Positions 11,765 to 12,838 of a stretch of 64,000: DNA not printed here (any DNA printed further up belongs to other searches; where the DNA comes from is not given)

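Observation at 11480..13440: High-GC three-gene islet (DUF2071 protein, membrane-anchored methyltransferase-like protein, small membrane protein) inside a roughly 46% GC backbone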

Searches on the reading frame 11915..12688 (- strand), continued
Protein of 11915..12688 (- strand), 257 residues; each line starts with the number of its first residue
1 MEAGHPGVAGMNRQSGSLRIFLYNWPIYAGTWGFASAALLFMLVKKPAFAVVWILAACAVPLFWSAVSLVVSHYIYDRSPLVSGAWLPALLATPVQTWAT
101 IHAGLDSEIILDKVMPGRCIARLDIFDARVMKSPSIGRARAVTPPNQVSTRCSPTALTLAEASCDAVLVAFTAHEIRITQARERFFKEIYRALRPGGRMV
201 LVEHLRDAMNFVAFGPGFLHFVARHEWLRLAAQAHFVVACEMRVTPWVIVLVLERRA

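Call 70: get_annotated_region(hit=H1, flank=6000)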
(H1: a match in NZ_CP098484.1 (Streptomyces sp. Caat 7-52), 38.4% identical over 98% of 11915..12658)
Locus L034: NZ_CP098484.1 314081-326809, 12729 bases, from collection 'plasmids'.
description: Streptomyces sp. Caat 7-52 plasmid unnamed, complete sequence
organism: Streptomyces sp. Caat 7-52 (NCBI taxid 2949637)
taxonomy: Bacteria; Actinomycetota; Actinomycetes; Kitasatosporales; Streptomycetaceae; Streptomyces; Streptomyces sp. Caat 7-52
host: -; source: Bacteria,soil; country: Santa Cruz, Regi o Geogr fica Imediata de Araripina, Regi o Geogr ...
typing (MOB-suite, as given by PLSDB): non-mobilizable
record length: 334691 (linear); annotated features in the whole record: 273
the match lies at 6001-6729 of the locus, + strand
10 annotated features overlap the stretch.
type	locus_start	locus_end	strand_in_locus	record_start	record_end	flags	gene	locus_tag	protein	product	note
CDS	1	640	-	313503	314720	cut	-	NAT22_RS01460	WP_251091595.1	transposase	-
CDS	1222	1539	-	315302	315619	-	-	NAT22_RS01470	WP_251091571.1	protealysin inhibitor emfourin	-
CDS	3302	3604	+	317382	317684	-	-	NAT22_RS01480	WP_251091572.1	hypothetical protein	-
CDS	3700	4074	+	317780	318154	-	-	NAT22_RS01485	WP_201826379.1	DoxX-like family protein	-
CDS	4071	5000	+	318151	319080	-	-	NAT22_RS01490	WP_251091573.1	BtaA family protein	-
CDS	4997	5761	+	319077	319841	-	-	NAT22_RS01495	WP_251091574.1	DUF2071 domain-containing protein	-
CDS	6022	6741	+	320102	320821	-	-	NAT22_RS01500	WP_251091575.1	methyltransferase domain-containing protein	-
CDS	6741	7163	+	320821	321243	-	-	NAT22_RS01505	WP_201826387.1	hypothetical protein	-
CDS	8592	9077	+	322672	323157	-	-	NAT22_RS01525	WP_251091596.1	DUF6194 family protein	-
CDS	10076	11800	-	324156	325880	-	-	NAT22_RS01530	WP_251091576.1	GAF domain-containing SpoIIE family protein phosphatase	-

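Call 71: search_protein_families(library=ncbifam, proteins=[L034:4071-5000:+, L034:3700-4074:+, L034:6022-6741:+, L034:6741-7163:+, L033:6732-7157:+], max_evalue=0.01)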
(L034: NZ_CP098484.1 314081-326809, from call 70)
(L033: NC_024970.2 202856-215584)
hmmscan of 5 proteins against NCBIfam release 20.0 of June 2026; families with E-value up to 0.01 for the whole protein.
L034:4071-5000:+ (309 aa): 1 family
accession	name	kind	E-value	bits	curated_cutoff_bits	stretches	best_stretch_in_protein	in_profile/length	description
NF043040.1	corrin_prot_MT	hypoth_equivalog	0.00013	21.5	180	0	39-83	41-86/216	corrinoid protein-associated methyltransferase CpaM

L034:3700-4074:+ (124 aa): 0 families

L034:6022-6741:+ (239 aa): 8 families
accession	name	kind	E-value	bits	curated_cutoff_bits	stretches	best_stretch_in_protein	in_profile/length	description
TIGR01934.1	MenG_MenH_UbiE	subfamily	7.7e-05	22.1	158.35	1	130-188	92-147/223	ubiquinone/menaquinone biosynthesis methyltransferase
NF001241.0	PRK00216.1-2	equivalog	0.00019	21.2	327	1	133-185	101-150/231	demethylmenaquinone methyltransferase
NF052510.1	methyltran_MpqE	exception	0.00042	19.8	335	1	110-187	82-156/234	methyl-plastoquinone biosynthesis methyltransferase MpqE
NF045667.1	MTase_DVU1556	equivalog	0.00067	19.2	155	1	133-184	73-121/213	DVU_1556 family methyltransferase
NF043040.1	corrin_prot_MT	hypoth_equivalog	0.002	17.6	180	1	143-186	109-151/216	corrinoid protein-associated methyltransferase CpaM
NF001240.0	PRK00216.1-1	equivalog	0.0025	16.9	378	1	151-187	137-173/251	bifunctional demethylmenaquinone methyltransferase/2-methoxy-6-polyprenyl-1,4-benzoquinol methylase UbiE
NF001244.0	PRK00216.1-5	equivalog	0.0049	16.2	216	1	138-188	112-159/236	bifunctional demethylmenaquinone methyltransferase/2-methoxy-6-polyprenyl-1,4-benzoquinol methylase UbiE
NF038261.1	rhodoquin_RquA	equivalog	0.0061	16.3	175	1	140-187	112-158/218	rhodoquinone biosynthesis methyltransferase RquA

L034:6741-7163:+ (140 aa): 0 families

L033:6732-7157:+ (141 aa): 0 families

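Call 72: search_protein_families(library=pfam, proteins=[L034:4071-5000:+, L034:3700-4074:+, L034:6741-7163:+, L033:6732-7157:+, L031:6732-7166:+], max_evalue=0.01)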
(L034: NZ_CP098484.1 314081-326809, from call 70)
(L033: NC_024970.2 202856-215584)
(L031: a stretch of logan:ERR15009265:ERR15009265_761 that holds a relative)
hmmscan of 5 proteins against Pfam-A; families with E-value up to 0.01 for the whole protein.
L034:4071-5000:+ (309 aa): 4 families
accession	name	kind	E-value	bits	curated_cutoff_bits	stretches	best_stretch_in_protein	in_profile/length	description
PF11899.13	DUF3419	-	1.4e-11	44.6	28.2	1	20-81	10-73/385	Protein of unknown function (DUF3419)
PF13649.12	Methyltransf_25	-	1.8e-05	25.8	27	0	49-82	8-43/97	Methyltransferase domain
PF08241.18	Methyltransf_11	-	0.00012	23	21.2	0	49-92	7-53/95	Methyltransferase domain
PF08242.18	Methyltransf_12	-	0.00053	21.1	30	0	49-82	7-42/98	Methyltransferase domain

L034:3700-4074:+ (124 aa): 4 families
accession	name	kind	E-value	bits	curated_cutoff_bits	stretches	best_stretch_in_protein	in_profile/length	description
PF13781.11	DoxX_3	-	4.8e-17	62.8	25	1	14-116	1-102/102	DoxX-like family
PF07291.16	MauE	-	4.9e-07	30.5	27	1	7-88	6-85/128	Methylamine utilisation protein MauE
PF04224.18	DUF417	-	0.0087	16.1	27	0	50-117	85-165/175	Protein of unknown function, DUF417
PF07681.17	DoxX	-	0.01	16.9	23.6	1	9-85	5-78/85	DoxX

L034:6741-7163:+ (140 aa): 0 families

L033:6732-7157:+ (141 aa): 1 family
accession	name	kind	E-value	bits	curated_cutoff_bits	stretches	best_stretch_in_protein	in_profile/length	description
PF09838.14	DUF2065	-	0.0084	16.6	24.3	0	8-27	35-54/56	Uncharacterized protein conserved in bacteria (DUF2065)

L031:6732-7166:+ (144 aa): 0 families

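Call 74: find_related_loci(query=A4, collection=metagenome_contigs, flank=5000)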
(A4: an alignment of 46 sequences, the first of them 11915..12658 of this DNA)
Query A4 (247 aa) in metagenome_contigs; peptide patterns used: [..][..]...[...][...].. (x = any residue, [..] = any of these).
600 stretches matched a pattern (row limit reached: there are more); 563 encode a relative of the query (tblastn E <= 1e-3); the best 80 are kept; 80 distinct loci.
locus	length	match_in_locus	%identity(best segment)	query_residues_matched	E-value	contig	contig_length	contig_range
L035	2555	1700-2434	60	2-247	1e-93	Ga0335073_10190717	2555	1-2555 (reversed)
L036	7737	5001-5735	58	1-247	3e-88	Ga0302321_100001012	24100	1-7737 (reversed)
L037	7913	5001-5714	59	7-245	6e-82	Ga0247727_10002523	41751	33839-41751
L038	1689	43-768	57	3-246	3e-86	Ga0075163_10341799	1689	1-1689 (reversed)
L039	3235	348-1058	51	5-245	4e-74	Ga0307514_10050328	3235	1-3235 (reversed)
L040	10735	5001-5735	58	1-247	3e-88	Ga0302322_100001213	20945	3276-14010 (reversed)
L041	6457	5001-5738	48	2-246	5e-64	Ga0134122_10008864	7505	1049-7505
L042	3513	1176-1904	45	5-245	9e-59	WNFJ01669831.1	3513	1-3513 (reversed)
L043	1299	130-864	45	5-247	6e-62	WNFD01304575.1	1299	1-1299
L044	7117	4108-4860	43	2-246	1e-58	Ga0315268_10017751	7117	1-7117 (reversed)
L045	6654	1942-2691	44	2-245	7e-58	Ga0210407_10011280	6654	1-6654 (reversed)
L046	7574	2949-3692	47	1-247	2e-57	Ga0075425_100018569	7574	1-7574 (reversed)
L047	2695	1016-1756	43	2-245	8e-58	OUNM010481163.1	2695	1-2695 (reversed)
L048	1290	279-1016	48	2-246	2e-60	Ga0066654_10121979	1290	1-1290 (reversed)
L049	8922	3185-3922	43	2-245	3e-57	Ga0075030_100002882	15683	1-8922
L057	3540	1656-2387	43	5-246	1e-55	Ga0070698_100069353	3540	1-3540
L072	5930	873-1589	43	2-238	4e-53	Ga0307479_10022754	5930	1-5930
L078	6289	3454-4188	41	3-245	5e-52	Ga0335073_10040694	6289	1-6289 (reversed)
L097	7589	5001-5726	42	4-245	4e-49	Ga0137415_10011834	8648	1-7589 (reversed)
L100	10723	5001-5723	40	5-245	4e-49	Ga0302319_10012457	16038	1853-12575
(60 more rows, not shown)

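Call 77: search_protein_families(library=pfam, proteins=[L078:4122-4796:+, L097:3251-4252:+, L100:2028-2957:+, L072:1606-2037:+, L057:2379-3065:-, L046:1435-2154:+], max_evalue=0.001)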
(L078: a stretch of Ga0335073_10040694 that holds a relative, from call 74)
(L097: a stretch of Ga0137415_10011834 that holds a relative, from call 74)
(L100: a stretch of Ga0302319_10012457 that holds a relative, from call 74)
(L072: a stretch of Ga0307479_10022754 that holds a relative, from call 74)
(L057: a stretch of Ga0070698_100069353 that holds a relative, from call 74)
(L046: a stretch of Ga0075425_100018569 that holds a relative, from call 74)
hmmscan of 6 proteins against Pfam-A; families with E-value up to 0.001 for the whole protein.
L078:4122-4796:+ (225 aa): 12 families
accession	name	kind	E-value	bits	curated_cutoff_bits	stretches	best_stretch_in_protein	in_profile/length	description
PF08241.18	Methyltransf_11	-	2.2e-25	89.6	21.2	1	66-164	1-95/95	Methyltransferase domain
PF13649.12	Methyltransf_25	-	1.6e-24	86.8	27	1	65-160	1-97/97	Methyltransferase domain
PF13847.12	Methyltransf_31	-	2.3e-22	79.7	27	1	61-187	3-129/145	Methyltransferase domain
PF08242.18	Methyltransf_12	-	2e-18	67.3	30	1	66-162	1-98/98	Methyltransferase domain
PF13489.12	Methyltransf_23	-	2.2e-13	50.7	27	1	45-205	6-161/164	Methyltransferase domain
PF01209.24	Ubie_methyltran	-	7.1e-12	45.6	20.1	1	59-172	45-159/233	ubiE/COQ5 methyltransferase family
PF01728.25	FtsJ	-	1.9e-07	31.6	24.1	1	59-128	19-83/181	FtsJ-like methyltransferase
PF02353.26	CMAS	-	1.3e-06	28.4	27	1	59-172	60-172/273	Mycolic acid cyclopropane synthetase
PF08003.17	Methyltransf_9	-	0.00011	21.8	23.8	1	62-166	116-219/315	Protein of unknown function (DUF1698)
PF05401.17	NodS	-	0.00014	22.2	24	1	53-175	35-155/201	Nodulation protein S (NodS)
PF01795.25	Methyltransf_5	-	0.00024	21.1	27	1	63-124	22-82/309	MraW methylase family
PF05175.20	MTS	-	0.00084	19.5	23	0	62-164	32-138/170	Methyltransferase small domain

L097:3251-4252:+ (334 aa): 1 family
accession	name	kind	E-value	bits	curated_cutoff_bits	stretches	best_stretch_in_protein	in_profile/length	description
PF11899.13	DUF3419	-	1.1e-09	38.4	28.2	1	51-108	11-71/385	Protein of unknown function (DUF3419)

L100:2028-2957:+ (310 aa): 2 families
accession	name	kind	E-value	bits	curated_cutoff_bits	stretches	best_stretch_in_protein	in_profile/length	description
PF00440.29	TetR_N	-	1.3e-16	60.5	24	1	97-141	1-45/47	Bacterial regulatory proteins, tetR family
PF17931.6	TetR_C_23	-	3.1e-16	60.1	29.1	1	169-284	2-115/127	Tetracyclin repressor-like, C-terminal domain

L072:1606-2037:+ (144 aa): 0 families

L057:2379-3065:- (229 aa): 0 families

L046:1435-2154:+ (240 aa): 0 families
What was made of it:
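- Closest known: Bacterial phospholipid N-methyltransferase PmtA. Same: A BtaA-like (DUF3419 N-terminal region) gene is a recurrent neighbour of the cassette in other taxa (calls 70, 72, 77).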

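Call 78: search_protein_families(library=ncbifam, proteins=[L078:4122-4796:+, L097:3251-4252:+, L100:2028-2957:+], max_evalue=0.001)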
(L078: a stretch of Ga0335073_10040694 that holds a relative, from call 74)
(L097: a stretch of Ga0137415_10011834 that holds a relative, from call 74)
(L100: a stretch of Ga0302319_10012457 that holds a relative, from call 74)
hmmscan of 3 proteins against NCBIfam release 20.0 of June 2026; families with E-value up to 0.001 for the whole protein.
L078:4122-4796:+ (225 aa): 43 families (the best 25 are shown)
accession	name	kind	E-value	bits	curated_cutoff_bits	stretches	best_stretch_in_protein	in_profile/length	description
NF045667.1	MTase_DVU1556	equivalog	3.1e-19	69.3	155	1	59-203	20-160/213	DVU_1556 family methyltransferase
NF045825.1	FAmtase_mtf2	equivalog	1.1e-18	67.3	400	1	60-169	57-163/248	fatty-acid O-methyltransferase Mtf2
NF045823.1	PthPhpthDimycoMt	equivalog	2e-18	66.5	300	1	60-169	65-171/256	phthiotriol/phenolphthiotriol dimycocerosates methyltransferase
TIGR02072.1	BioC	equivalog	4.1e-17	62.8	184.95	1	44-175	15-143/244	malonyl-ACP O-methyltransferase BioC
NF041537.1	ArsM_AhpD_UU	exception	2.1e-14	53.1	510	1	57-164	72-180/345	arsenite methyltransferase/AhpD domain selenoprotein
NF001244.0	PRK00216.1-5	equivalog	2.4e-14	53.2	216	1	61-172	48-161/236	bifunctional demethylmenaquinone methyltransferase/2-methoxy-6-polyprenyl-1,4-benzoquinol methylase UbiE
TIGR01934.1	MenG_MenH_UbiE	subfamily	3.6e-14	52.6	158.35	1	61-176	39-152/223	ubiquinone/menaquinone biosynthesis methyltransferase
NF047649.1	MTase_UXPK_star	exception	3.8e-14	52.4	460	1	57-165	73-182/283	methyltransferase/UXPK-star double selenoprotein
NF041536.1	ArsM_DUF2284_UU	exception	1.4e-13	50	575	1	57-165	72-181/459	arsenite methyltransferase/DUF2284 domain selenoprotein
NF040539.1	AST_met_ArsM_2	exception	3.4e-13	50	240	1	65-165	60-164/262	putative arsinothricin biosynthesis methyltransferase ArsM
NF008823.0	PRK11873.1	subfamily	2.7e-12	46.8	263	1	59-167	75-184/272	arsenite methyltransferase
NF052510.1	methyltran_MpqE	exception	4.4e-12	45.9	335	1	56-171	41-158/234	methyl-plastoquinone biosynthesis methyltransferase MpqE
NF001241.0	PRK00216.1-2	equivalog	1.4e-10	41.2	327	1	22-178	12-163/231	demethylmenaquinone methyltransferase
NF043040.1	corrin_prot_MT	hypoth_equivalog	3.3e-10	39.8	180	1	61-178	41-163/216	corrinoid protein-associated methyltransferase CpaM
NF001240.0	PRK00216.1-1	equivalog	3.3e-10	39.5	378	1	42-171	45-175/251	bifunctional demethylmenaquinone methyltransferase/2-methoxy-6-polyprenyl-1,4-benzoquinol methylase UbiE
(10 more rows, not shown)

L097:3251-4252:+ (334 aa): 0 families

L100:2028-2957:+ (310 aa): 21 families
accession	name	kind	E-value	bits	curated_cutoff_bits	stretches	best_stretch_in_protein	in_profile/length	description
NF041196.1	ScbR_bind_reg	equivalog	1.7e-14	54.4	150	1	89-171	3-86/191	ScbR family autoregulator-binding transcription factor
TIGR03384.1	betaine_BetI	equivalog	7.6e-14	51.8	201.3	1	96-183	12-99/189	choline-binding transcriptional repressor BetI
NF051852.1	efflux_TF_MtrR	exception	2.4e-13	50.4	280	1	89-163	7-81/205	multidrug efflux system transcriptional repressor MtrR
NF053516.1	TranRepPrsAVib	equivalog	3.5e-13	49.8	300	1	90-160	4-74/208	TetR family transcriptional repressor PsrA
NF053878.1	FATransRegFadRBac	equivalog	2.1e-12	47.2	200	1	96-184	7-95/190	fatty acid metabolism transcriptional regulator FadR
NF001978.0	PRK00767.1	equivalog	1.7e-11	44.3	118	1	96-185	13-103/197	transcriptional regulator BetI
NF037937.1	septum_RefZ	equivalog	3.4e-11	43.4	180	1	96-160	3-71/195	forespore capture DNA-binding protein RefZ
NF033703.1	transcr_KstR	equivalog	1.3e-10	41.2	280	1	95-192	10-107/185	cholesterol catabolism transcriptional regulator KstR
NF007949.0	PRK10668.1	equivalog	4.1e-10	39.5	271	1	87-147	6-66/216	multidrug efflux transporter transcriptional repressor AcrR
TIGR03968.1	mycofact_TetR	equivalog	7.1e-10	38.8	224.9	1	89-174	6-91/190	mycofactocin system transcriptional regulator MftR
TIGR03613.1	RutR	equivalog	1.2e-09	38.4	368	1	89-176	5-95/202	pyrimidine utilization regulatory protein R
NF053731.1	TransRegFasRMycb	equivalog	1.4e-08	34.8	330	1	94-182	13-101/199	HTH-type transcriptional activator FasR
NF011584.0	PRK15008.1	equivalog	2.6e-07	30.7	230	1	89-149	15-75/212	HTH-type transcriptional regulator RutR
NF008587.1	PRK11552.1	equivalog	3.1e-07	30.3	365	1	87-146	2-60/213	transcriptional regulator CecR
NF038211.1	MFT_alt_reg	equivalog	1e-06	29.3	285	1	96-150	5-59/193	mycofactocin system transcriptional regulator MftR2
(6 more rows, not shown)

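Call 99: search_protein_families(library=padloc, proteins=[window:11915-12658:-], max_evalue=0.01)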
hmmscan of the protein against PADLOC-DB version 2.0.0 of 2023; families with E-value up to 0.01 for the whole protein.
window:11915-12658:- (247 aa): 1 family
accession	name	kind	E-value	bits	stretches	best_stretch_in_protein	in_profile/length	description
PDLC04134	mad2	-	6.7e-07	26.5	1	147-239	350-430/492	mads_2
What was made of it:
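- On Known anti-phage defence systems (PADLOC): Only a generic 26.5-bit methylase-domain match (call 99).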

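Call 102: find_encoding_contigs(protein=P0003, flank=3000, max_places=2)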
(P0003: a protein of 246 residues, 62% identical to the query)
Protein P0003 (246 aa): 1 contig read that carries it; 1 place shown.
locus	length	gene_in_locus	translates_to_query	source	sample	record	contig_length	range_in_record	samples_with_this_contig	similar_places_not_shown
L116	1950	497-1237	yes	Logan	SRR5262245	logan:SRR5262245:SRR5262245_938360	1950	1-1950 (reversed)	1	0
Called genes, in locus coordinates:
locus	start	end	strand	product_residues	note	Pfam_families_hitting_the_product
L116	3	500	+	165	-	?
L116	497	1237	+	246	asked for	PF08241:Methyltransf_11 (weak)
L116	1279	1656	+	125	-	-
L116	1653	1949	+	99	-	?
